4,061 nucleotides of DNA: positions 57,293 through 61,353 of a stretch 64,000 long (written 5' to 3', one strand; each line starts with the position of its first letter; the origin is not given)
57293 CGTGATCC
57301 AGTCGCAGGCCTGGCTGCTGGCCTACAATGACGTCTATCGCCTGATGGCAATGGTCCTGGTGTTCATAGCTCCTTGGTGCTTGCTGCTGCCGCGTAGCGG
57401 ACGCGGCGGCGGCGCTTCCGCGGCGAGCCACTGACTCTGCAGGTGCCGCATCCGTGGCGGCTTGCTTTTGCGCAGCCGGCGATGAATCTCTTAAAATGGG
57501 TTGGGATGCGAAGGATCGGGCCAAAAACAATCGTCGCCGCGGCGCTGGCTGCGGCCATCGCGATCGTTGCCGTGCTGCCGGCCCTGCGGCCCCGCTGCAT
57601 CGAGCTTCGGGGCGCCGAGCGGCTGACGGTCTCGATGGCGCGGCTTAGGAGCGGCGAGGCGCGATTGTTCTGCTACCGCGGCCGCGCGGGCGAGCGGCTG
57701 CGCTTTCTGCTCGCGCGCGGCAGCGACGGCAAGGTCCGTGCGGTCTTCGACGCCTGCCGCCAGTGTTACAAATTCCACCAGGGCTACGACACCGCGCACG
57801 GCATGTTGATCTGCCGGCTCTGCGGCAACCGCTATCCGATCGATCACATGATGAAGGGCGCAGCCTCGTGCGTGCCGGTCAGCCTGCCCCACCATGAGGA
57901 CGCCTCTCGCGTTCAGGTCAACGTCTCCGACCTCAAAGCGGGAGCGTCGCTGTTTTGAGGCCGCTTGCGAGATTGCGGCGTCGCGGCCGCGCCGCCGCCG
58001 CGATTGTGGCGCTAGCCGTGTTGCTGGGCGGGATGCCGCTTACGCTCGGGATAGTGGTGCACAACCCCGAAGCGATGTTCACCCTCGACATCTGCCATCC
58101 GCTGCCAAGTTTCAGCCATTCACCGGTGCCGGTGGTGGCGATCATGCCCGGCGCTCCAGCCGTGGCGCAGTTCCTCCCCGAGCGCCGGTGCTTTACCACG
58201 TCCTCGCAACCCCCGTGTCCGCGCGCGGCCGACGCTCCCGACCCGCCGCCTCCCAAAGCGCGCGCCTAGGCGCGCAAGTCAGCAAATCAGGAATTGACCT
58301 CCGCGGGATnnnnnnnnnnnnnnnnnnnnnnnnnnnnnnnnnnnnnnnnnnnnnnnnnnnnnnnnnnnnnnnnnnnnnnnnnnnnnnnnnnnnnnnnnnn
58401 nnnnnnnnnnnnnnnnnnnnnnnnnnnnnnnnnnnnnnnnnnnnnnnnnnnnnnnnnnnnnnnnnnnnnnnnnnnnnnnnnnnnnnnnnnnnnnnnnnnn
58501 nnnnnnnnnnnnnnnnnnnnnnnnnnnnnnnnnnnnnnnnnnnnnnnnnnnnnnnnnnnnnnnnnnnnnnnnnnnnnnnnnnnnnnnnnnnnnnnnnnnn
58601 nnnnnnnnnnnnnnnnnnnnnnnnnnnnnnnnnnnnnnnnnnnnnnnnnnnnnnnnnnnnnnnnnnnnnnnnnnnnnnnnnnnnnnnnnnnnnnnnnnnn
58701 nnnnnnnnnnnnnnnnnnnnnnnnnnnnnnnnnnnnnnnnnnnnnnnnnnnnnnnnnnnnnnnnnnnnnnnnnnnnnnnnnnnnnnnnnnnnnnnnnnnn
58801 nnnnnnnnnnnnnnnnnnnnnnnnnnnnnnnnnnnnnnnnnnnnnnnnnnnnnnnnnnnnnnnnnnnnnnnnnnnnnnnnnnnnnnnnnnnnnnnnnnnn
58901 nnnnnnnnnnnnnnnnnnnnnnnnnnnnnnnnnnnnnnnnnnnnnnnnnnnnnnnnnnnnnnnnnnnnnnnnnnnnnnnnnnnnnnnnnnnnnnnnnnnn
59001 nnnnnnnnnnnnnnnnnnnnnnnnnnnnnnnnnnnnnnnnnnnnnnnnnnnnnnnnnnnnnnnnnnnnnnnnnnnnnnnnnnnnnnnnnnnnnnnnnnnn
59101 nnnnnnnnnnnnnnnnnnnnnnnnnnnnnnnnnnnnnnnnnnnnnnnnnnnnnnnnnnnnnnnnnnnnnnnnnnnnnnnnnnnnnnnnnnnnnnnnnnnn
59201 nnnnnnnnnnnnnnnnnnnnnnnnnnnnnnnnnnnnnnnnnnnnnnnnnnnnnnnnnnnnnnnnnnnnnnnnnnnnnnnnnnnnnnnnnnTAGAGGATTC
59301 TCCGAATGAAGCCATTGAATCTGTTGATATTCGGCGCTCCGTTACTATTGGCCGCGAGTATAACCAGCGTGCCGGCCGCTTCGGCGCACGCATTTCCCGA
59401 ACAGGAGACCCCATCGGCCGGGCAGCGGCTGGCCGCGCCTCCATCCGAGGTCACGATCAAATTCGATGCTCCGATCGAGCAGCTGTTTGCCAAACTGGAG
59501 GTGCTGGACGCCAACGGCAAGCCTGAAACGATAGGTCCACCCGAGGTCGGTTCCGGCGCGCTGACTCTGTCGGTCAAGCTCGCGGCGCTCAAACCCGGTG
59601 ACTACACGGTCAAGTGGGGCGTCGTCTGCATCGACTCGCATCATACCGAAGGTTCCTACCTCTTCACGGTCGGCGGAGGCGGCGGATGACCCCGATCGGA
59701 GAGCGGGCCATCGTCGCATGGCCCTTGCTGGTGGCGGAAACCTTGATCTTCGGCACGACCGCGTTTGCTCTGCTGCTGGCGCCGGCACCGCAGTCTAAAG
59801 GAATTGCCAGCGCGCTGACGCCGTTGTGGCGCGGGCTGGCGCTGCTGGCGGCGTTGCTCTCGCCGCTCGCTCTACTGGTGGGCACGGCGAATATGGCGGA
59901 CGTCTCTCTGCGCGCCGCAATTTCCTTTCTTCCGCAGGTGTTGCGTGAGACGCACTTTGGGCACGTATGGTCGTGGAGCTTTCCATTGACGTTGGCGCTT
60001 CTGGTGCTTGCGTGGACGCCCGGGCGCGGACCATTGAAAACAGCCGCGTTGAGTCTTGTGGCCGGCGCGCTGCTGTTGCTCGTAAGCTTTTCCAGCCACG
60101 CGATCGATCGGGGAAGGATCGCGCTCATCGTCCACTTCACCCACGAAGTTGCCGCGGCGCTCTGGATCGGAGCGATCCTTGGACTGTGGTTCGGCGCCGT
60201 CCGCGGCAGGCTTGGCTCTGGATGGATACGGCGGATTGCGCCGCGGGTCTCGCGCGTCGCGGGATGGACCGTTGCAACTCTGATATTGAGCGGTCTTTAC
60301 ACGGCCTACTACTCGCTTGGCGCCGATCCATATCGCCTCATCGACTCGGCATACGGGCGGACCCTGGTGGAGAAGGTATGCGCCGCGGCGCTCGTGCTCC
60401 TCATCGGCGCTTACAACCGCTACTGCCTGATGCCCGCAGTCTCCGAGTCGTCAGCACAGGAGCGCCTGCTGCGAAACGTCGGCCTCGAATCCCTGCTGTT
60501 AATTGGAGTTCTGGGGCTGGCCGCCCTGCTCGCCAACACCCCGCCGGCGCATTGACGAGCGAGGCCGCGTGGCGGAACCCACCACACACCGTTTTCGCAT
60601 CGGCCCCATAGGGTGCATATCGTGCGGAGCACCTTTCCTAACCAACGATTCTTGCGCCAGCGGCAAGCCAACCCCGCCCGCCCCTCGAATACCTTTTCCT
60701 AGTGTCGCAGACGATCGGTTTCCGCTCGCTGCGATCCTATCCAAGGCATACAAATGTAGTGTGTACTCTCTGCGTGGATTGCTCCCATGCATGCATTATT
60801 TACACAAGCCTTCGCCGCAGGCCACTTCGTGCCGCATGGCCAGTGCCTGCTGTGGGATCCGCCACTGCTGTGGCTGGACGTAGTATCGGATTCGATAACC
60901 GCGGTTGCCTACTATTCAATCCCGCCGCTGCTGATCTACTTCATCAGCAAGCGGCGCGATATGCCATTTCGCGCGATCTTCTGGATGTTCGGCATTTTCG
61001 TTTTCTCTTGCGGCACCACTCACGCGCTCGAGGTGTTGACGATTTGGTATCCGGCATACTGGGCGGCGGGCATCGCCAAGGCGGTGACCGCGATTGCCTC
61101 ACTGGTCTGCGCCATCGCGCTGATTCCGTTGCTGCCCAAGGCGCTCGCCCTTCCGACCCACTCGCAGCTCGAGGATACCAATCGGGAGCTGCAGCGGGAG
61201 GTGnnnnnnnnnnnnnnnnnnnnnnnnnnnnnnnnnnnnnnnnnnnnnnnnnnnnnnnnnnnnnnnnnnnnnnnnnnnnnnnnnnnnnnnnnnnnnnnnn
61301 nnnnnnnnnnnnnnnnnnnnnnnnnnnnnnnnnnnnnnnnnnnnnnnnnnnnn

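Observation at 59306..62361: Histidine kinase with a plant-type, copper-dependent ethylene-binding domain, placed directly behind copC-copD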

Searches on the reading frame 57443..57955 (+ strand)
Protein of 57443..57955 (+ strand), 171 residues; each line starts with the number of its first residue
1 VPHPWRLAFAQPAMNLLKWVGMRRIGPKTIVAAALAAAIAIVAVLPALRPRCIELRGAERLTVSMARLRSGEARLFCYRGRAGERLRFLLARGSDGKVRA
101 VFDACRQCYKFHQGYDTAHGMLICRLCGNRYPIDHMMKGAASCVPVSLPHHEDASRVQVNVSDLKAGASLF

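Call 4: search_protein_families(library=pfam, proteins=[window:57443-57955:+], max_evalue=0.01)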
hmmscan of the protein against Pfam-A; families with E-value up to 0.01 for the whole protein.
window:57443-57955:+ (171 aa): 3 families
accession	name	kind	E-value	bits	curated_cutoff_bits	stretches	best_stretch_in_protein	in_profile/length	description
PF10080.14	FtrD-like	-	5.4e-17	62.2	26.3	1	70-171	3-101/101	Membrane iron-sulfur containing protein FtrD-like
PF03966.22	Trm112p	-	0.0016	18.8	22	1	104-134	17-38/40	Trm112p-like protein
PF24001.1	DUF7317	-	0.0022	18.2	27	1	21-66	11-56/57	Family of unknown function (DUF7317)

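Call 32: search_protein_families(library=ncbifam, proteins=[window:57443-57955:+], max_evalue=0.001)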
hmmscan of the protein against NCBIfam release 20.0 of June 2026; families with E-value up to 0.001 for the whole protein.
window:57443-57955:+ (171 aa): 0 families

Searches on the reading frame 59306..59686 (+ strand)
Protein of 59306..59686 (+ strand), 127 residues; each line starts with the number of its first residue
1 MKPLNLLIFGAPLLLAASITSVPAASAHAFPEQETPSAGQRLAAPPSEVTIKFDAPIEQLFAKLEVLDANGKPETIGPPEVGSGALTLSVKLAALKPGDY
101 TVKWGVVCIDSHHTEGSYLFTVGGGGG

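Call 4: search_protein_families(library=pfam, proteins=[window:59306-59686:+], max_evalue=0.01)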
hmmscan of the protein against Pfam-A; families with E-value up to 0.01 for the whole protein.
window:59306-59686:+ (127 aa): 1 family
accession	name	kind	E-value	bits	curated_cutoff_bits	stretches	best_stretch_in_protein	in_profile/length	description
PF04234.18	CopC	-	1.6e-19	71.2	23.3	1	28-122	1-92/92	CopC domain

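Call 32: search_protein_families(library=ncbifam, proteins=[window:59306-59686:+], max_evalue=0.001)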
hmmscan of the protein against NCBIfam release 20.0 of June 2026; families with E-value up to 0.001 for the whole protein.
window:59306-59686:+ (127 aa): 2 families
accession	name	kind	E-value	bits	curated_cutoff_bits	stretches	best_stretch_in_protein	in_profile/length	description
NF033814.1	copper_CopC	equivalog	2.4e-17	63.3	95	1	21-122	4-106/107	copper homeostasis periplasmic binding protein CopC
NF007636.0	PRK10301.1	equivalog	6e-14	52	129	1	13-122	12-123/124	CopC domain-containing protein YobA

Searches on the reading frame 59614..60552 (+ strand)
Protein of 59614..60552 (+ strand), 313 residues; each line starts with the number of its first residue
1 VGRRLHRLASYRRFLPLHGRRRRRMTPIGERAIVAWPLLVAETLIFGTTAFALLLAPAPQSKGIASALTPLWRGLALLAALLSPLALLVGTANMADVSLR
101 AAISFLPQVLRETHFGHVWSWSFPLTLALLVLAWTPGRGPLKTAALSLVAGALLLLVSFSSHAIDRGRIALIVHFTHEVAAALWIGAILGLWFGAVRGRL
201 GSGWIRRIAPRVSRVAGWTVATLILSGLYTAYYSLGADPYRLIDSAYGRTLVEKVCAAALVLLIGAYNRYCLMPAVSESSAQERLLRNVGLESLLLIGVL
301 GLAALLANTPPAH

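Call 4: search_protein_families(library=pfam, proteins=[window:59614-60552:+], max_evalue=0.01)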
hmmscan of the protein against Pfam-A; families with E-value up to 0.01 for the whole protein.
window:59614-60552:+ (313 aa): 1 family
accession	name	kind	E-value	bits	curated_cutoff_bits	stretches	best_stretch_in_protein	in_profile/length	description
PF05425.18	CopD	-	9.7e-18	64.9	32.1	1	207-306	2-105/105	Copper resistance protein D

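Call 32: search_protein_families(library=ncbifam, proteins=[window:59686-60552:+], max_evalue=0.001)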
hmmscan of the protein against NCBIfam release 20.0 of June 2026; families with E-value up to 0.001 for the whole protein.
window:59686-60552:+ (289 aa): 1 family
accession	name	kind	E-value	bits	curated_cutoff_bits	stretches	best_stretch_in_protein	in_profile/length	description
NF033808.0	copper_CopD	equivalog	1.2e-35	123.5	195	1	15-287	12-294/295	copper homeostasis membrane protein CopD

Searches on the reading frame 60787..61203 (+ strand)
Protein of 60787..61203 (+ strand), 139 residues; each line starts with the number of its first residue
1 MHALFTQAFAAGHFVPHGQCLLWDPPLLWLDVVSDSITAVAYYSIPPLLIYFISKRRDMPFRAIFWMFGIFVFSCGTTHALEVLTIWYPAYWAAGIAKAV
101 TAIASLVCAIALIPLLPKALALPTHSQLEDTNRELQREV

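Call 22: find_related_loci(query=A2, collection=genome_contigs, flank=10000)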
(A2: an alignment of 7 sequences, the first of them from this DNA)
Query A2 (139 aa) in genome_contigs; peptide patterns used: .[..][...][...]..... (x = any residue, [..] = any of these).
599 stretches matched a pattern (row limit reached: there are more); 594 encode a relative of the query (tblastn E <= 1e-3); the best 80 are kept; 80 distinct loci.
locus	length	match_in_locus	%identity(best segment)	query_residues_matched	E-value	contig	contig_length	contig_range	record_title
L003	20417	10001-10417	54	1-139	3e-51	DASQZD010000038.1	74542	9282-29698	MAG TPA_asm: Nodularia sp. (in: cyanobacteria) isolate SMAG_U11082 k141_166208, whole genome shotgun sequence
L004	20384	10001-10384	55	12-139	2e-50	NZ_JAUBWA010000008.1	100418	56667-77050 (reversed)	Microcoleus sp. A003_D6 NODE_55_length_100418_cov_40.518751, whole genome shotgun sequence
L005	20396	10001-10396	52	8-139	1e-49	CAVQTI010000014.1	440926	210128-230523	MAG: uncultured Acidobacteriota bacterium isolate MFD00125.bin.1.39 genome assembly, contig: contig_5781, whole genome s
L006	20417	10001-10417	53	1-139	6e-50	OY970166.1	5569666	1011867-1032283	MAG: uncultured cyanobacterium isolate MFD01721.bin.c.4 genome assembly, chromosome: 1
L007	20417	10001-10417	53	1-139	2e-49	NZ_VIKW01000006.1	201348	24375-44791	Anabaena sp. UHCC 0204 scaffold6_cov0, whole genome shotgun sequence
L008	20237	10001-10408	51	4-139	6e-49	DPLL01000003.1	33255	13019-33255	MAG TPA_asm: Microcoleaceae cyanobacterium UBA9251 contig_72, whole genome shotgun sequence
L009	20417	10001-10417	50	1-139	3e-51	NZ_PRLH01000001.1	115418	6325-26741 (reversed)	Cyanothece sp. BG0011 unitig_6, whole genome shotgun sequence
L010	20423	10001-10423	50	2-139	6e-49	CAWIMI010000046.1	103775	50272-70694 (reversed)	MAG: uncultured Acidobacteriota bacterium isolate MFD05377.bin.1.113 genome assembly, contig: contig_99186, whole genome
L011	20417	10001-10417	54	1-139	8e-49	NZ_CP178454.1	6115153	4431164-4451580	Anabaena azotica SJ-1 chromosome, complete genome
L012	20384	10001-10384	55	12-139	1e-48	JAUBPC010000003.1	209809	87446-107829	Microcoleus sp. SVA1_B3 NODE_23_length_209809_cov_51.795921, whole genome shotgun sequence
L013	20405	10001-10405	52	5-139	3e-48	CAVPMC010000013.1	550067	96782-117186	MAG: Terriglobales bacterium isolate MFD10113.bin.2.60 genome assembly, contig: contig_5875, whole genome shotgun sequen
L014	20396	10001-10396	51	8-139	6e-48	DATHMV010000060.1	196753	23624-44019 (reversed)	MAG TPA_asm: Candidatus Aquilonibacter sp. isolate SMAG_U12641 k141_507844, whole genome shotgun sequence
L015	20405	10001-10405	53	5-139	1e-47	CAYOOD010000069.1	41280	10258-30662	MAG TPA_asm: uncultured bacterium isolate binchicken_co135_64 genome assembly, contig: NODE_1916_length_41280_cov_25.786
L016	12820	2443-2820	56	14-139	2e-47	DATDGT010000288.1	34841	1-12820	MAG TPA_asm: Bryobacteraceae bacterium isolate SMAG_U259 k141_70918, whole genome shotgun sequence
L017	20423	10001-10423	50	2-139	2e-47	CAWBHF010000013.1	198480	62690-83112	MAG: uncultured Acidobacteriota bacterium isolate MFD06435.bin.1.31 genome assembly, contig: contig_30518, whole genome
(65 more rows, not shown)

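Call 26: find_related_loci(query=A3, collection=metagenome_contigs, flank=10000)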
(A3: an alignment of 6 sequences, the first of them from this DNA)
Query A3 (139 aa) in metagenome_contigs; peptide patterns used: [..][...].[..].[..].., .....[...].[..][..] (x = any residue, [..] = any of these).
279 stretches matched a pattern; 62 encode a relative of the query (tblastn E <= 1e-3); 62 distinct loci.
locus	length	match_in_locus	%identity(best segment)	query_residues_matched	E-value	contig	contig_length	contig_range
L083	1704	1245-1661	80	1-139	2e-78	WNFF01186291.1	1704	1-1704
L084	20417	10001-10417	74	1-139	7e-70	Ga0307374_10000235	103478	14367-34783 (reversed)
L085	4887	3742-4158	76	1-139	3e-65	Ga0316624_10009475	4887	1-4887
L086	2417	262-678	76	1-139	3e-66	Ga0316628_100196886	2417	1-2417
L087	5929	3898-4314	83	1-139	2e-62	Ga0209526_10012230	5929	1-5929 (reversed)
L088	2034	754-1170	83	1-139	6e-64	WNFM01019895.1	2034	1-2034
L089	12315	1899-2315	65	1-139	8e-56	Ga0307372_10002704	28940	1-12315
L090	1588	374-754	63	13-139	1e-54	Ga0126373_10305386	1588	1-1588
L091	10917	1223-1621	55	7-139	1e-48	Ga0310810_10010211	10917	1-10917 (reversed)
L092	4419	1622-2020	54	7-139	3e-48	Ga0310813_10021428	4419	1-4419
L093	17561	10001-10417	52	1-139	5e-48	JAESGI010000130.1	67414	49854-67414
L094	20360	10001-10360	62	13-132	4e-48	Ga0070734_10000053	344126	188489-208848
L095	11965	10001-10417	53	1-139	3e-48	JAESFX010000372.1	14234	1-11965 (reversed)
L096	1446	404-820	53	1-139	2e-49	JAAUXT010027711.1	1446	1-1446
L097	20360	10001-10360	62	13-132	4e-48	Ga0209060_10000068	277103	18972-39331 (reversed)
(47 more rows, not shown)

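Call 42: search_solved_structures(query=window:60787-61203:+, max_evalue=1, show_alignments=2)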
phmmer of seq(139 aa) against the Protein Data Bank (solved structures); distinct sequences matched with E-value up to 1: 6.
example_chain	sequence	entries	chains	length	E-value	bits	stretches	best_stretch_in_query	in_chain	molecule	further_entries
5hwy_A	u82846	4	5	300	0.36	14.2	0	54-116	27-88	Uncharacterized membrane protein MJ0091 | sodium,calcium exchanger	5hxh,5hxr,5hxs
5hwx_A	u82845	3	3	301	0.36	14.2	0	54-116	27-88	sodium,calcium exchanger | Uncharacterized membrane protein MJ0091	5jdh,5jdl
5jdf_A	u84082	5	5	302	0.37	14.2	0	54-116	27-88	Uncharacterized membrane protein MJ0091 | sodium-calcium exchanger NCX_Mj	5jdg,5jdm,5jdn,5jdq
5hxc_A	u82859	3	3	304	0.37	14.1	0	54-116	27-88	sodium,calcium exchanger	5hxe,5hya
3v5s_A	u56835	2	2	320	0.38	14.1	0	54-116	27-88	Sodium/Calcium Exchanger | Uncharacterized membrane protein MJ0091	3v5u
1kzu_A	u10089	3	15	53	0.67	13.3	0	80-99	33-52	LIGHT HARVESTING PROTEIN B-800/850 | Light-harvesting protein B-800/850, alpha chain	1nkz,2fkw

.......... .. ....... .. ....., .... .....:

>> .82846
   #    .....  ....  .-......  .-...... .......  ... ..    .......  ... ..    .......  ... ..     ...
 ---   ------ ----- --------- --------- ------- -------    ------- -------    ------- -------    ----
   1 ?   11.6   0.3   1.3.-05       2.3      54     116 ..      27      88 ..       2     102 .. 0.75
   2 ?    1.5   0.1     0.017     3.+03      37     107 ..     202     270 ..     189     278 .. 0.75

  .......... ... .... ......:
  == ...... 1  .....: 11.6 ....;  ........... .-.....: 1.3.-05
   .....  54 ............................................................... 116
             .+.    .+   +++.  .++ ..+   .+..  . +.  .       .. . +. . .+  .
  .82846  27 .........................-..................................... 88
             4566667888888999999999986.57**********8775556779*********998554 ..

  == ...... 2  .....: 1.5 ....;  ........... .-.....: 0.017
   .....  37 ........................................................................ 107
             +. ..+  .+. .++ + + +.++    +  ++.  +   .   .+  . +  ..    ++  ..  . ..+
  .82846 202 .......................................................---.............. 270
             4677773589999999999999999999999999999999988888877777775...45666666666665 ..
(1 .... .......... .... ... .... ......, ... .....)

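Call 63: search_protein_families(library=pfam, alignment_id=A5, max_evalue=0.00001)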
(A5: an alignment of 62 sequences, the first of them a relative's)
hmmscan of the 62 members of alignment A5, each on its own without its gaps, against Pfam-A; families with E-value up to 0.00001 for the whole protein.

A. member 1, L009:10001-12001:+ (667 aa): 5 families
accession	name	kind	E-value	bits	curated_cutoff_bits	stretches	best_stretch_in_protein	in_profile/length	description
PF00990.26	GGDEF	-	3.6e-50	170.3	23.8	1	501-658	2-161/161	Diguanylate cyclase, GGDEF domain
PF25487.1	ETR1_N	-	4.1e-38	130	27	1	27-122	2-97/97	Ethylene receptor 1-like, N-terminal domain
PF08447.18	PAS_3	-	6.4e-13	49.2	25.6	1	217-306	2-87/89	PAS fold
PF13492.12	GAF_3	-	9.1e-07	29.8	27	1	365-489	9-129/129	GAF domain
PF01590.32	GAF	-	1.2e-06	29.6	22.4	1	430-487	74-133/133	GAF domain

B. families by the number of members that match (of 62 scanned): 29 families (the first 25 are shown)
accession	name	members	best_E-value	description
PF25487.1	ETR1_N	62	6e-44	Ethylene receptor 1-like, N-terminal domain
PF02518.31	HATPase_c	49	2.9e-30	Histidine kinase-, DNA gyrase B-, and HSP90-like ATPase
PF00512.31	HisKA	47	2.7e-23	His Kinase A (phospho-acceptor) domain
PF00989.32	PAS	43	4.5e-135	PAS fold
PF08448.16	PAS_4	41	2.7e-129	PAS fold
PF13426.13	PAS_9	40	4.1e-161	PAS domain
PF08447.18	PAS_3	36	8.4e-110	PAS fold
PF13188.13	PAS_8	31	7.8e-50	PAS domain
PF00072.30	Response_reg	19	7.9e-48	Response regulator receiver domain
PF13596.12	PAS_10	18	8.7e-12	PAS domain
PF12860.13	PAS_7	17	7.7e-15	PAS fold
PF05227.19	CHASE3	10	2.1e-25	CHASE3 domain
PF24820.1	Diguanyl_cycl_sensor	9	2.4e-15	Diguanylate cyclase-like sensor domain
PF14598.12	PAS_11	6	3.4e-10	PAS domain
PF01590.32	GAF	5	1.1e-54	GAF domain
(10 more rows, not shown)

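Call 79: search_protein_representatives(protein=window:60787-61203:+)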
Query: 139 residues. Proteins with E-value up to 0.001 (for the whole library): 8604; up to 1e-10: 6432; up to 1e-30: 1644. The best 150 are listed.
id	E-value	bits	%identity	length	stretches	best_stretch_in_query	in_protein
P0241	7.2e-49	181.9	58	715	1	2-139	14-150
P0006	2.3e-48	180.2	62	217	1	10-139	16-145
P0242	1.8e-47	177.3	58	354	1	8-139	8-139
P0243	8.9e-47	175.1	58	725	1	2-138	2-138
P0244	2.0e-46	173.9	56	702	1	5-139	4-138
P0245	2.3e-46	173.7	57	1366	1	8-139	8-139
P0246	2.4e-46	173.7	56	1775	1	2-137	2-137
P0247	4.7e-46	172.7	57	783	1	8-139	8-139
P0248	4.8e-46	172.7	55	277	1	7-138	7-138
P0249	5.1e-46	172.6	53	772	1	6-139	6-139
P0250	2.1e-45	170.7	56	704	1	7-139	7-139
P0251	3.4e-45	169.9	54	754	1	7-139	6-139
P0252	3.6e-45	169.9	56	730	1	4-136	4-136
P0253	4.4e-45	169.6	55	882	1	3-139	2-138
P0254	8.8e-45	168.6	56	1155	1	4-139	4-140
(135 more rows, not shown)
